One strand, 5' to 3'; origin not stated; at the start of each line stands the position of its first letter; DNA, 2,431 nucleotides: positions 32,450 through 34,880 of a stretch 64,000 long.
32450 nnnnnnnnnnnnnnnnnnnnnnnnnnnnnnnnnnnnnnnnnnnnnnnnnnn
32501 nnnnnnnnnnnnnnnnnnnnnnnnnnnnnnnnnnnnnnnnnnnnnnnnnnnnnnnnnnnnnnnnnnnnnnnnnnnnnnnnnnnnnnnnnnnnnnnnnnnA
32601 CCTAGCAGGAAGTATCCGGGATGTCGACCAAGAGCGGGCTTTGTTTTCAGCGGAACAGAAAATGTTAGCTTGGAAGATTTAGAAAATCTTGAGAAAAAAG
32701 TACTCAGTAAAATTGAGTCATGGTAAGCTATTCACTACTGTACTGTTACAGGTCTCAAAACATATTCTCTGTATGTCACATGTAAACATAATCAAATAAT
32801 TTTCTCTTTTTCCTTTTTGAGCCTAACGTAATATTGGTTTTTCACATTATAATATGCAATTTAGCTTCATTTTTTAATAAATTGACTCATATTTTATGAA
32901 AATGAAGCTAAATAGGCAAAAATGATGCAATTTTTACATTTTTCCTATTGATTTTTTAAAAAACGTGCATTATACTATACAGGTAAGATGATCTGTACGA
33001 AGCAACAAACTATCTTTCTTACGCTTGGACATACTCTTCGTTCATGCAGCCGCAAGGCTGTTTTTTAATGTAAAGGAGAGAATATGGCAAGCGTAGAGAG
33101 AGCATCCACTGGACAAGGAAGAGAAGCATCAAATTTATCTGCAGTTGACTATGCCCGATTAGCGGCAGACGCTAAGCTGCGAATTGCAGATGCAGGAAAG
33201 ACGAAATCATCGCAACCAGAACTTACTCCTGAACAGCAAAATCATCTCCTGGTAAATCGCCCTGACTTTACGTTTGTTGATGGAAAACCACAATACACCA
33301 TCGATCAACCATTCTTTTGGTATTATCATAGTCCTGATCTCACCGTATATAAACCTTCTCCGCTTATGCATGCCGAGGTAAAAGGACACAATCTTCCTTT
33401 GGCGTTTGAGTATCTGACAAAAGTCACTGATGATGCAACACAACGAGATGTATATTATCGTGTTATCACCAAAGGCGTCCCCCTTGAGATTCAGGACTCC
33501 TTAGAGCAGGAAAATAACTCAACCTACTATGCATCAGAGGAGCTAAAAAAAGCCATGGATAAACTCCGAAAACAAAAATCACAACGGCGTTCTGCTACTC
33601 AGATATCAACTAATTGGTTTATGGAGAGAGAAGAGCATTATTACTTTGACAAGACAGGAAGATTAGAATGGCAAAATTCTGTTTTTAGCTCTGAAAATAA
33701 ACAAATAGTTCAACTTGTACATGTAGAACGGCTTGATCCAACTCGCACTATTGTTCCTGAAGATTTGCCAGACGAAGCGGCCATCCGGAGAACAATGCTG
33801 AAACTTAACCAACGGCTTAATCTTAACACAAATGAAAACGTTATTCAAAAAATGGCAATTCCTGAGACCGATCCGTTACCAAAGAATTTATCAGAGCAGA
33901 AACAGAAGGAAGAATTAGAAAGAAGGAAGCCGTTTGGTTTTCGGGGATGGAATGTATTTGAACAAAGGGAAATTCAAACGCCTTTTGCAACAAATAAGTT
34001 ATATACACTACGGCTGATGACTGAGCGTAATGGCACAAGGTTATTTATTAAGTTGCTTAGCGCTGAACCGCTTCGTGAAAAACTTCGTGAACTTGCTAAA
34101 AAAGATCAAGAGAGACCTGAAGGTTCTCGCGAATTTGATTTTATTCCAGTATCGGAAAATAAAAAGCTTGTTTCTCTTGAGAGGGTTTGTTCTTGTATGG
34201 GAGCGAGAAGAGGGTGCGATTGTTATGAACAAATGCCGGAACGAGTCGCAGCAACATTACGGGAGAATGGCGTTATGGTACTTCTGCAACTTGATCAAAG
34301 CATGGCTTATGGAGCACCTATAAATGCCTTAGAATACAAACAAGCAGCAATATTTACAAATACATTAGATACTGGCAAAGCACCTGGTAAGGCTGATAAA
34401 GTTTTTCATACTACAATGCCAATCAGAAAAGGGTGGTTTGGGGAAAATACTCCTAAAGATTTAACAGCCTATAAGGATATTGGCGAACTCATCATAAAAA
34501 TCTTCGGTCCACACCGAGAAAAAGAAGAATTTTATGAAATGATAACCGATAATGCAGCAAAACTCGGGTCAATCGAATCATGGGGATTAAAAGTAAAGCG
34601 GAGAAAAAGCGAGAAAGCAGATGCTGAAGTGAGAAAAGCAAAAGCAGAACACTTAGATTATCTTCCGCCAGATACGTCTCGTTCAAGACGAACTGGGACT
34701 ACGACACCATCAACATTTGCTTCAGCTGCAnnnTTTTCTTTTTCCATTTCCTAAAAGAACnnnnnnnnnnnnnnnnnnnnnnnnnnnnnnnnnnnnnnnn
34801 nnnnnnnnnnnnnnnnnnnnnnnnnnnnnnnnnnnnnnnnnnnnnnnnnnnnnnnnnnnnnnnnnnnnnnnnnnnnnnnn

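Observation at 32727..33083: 357-bp structured leader: 13-bp inverted repeat, near-consensus promoter and terminator-like attenuator hairpin 25 nt before the ORF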

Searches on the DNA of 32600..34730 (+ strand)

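Call 4: search_rna_families(source=window, start=32600, end=33200, threshold=evalue, max_evalue=10, show_alignments=3)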
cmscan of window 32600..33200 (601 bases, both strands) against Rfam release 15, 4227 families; matches with E-value up to 10: 13.
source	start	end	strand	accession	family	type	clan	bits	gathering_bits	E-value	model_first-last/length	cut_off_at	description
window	32856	32918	+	RF03794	MIR5298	Gene; miRNA;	-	24.3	70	0.19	1-80/80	no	MIR5298 microRNA precursor family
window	32943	33005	+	RF02414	rli60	Gene; sRNA;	-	21.7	60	2.3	1-191/191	no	Listeria sRNA rli60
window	32797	32837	-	RF02584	KRAS_3UTR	Cis-reg;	-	20.6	49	9.7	1-49/49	no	KRAS 3' UTR cis-regulatory element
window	32880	32953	-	RF01212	sn2524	Gene; snRNA; snoRNA; CD-box;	-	19.5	44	2.2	1-109/109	no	Small nucleolar RNA sn2524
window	32690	32807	+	RF00336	snoJ26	Gene; snRNA; snoRNA; CD-box;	-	19.1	50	1.7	1-147/147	no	Small nucleolar RNA J26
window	32809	32910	+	RF02393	sau-59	Gene; sRNA;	-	18.7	80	6.9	1-128/128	no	Staphylococcus sRNA sau-59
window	32745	32843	+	RF01775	RsaOG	Gene; sRNA;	-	18.3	50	2.9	1-147/147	no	RNA S.aureus Orsay G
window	32849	32930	+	RF02698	Avalong_thermometer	Cis-reg; thermoregulator;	-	17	154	1.5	1-131/131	no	Avalong 5' UTR thermometer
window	32863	32909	-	RF03743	MIR7696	Gene; miRNA;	-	16.5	83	3.7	1-88/88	no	MIR7696 microRNA precursor family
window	32857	32915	-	RF01859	Phe_leader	Cis-reg; leader;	-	16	55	6.8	19-89/125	no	Phenylalanine leader peptide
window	32845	32939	+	RF01859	Phe_leader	Cis-reg; leader;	-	15.8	55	7.8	1-125/125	no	Phenylalanine leader peptide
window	32853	32920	-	RF04207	MIR5048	Gene; miRNA;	-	14.6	160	0.44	1-356/356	no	MIR5048 microRNA precursor family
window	32893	32920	-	RF02350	psRNA6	Gene; sRNA;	-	10.6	60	1.7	1-333/333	no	Nitrosomonas sRNA psRNA6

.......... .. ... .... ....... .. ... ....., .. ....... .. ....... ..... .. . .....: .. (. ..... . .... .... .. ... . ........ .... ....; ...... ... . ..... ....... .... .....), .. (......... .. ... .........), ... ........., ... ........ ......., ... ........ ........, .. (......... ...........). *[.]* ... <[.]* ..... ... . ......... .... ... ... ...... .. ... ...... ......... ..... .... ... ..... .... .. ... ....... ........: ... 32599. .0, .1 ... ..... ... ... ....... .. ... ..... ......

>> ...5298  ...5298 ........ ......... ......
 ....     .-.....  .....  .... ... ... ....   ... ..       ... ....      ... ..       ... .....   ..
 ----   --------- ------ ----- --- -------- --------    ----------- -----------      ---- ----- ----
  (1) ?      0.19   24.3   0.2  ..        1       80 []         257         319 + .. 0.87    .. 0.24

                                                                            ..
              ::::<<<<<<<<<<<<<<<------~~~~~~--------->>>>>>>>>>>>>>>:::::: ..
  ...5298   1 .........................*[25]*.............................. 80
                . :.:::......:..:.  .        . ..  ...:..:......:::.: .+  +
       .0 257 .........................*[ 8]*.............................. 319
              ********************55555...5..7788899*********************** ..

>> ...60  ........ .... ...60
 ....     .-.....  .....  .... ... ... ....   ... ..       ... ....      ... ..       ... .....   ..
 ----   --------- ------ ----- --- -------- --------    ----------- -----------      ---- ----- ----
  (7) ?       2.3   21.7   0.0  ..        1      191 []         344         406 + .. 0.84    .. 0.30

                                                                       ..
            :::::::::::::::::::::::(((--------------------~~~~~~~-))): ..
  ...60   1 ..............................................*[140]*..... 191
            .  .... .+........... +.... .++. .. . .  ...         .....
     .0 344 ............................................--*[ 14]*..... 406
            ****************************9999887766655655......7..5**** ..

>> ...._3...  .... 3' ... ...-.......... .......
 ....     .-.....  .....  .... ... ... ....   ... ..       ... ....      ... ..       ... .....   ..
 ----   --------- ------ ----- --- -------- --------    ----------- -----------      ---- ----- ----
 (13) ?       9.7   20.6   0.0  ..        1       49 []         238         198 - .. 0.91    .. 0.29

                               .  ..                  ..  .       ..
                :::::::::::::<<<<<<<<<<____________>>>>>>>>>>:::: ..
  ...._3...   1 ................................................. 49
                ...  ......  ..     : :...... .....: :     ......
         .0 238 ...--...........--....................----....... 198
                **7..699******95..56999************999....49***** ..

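Call 50: search_rna_families(sources=[L002, L004, L005], threshold=evalue, max_evalue=1)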
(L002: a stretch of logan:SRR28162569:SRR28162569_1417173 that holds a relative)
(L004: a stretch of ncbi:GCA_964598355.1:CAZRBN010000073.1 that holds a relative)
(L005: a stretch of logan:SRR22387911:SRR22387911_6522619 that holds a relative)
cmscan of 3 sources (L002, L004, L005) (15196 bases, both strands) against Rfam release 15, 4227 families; matches with E-value up to 1: 1.
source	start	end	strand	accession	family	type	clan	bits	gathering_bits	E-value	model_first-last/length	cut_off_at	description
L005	2142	2298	+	RF04321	tmRNA_permuted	Gene;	-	22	47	0.48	1-213/213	no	permuted transfer-messenger RNA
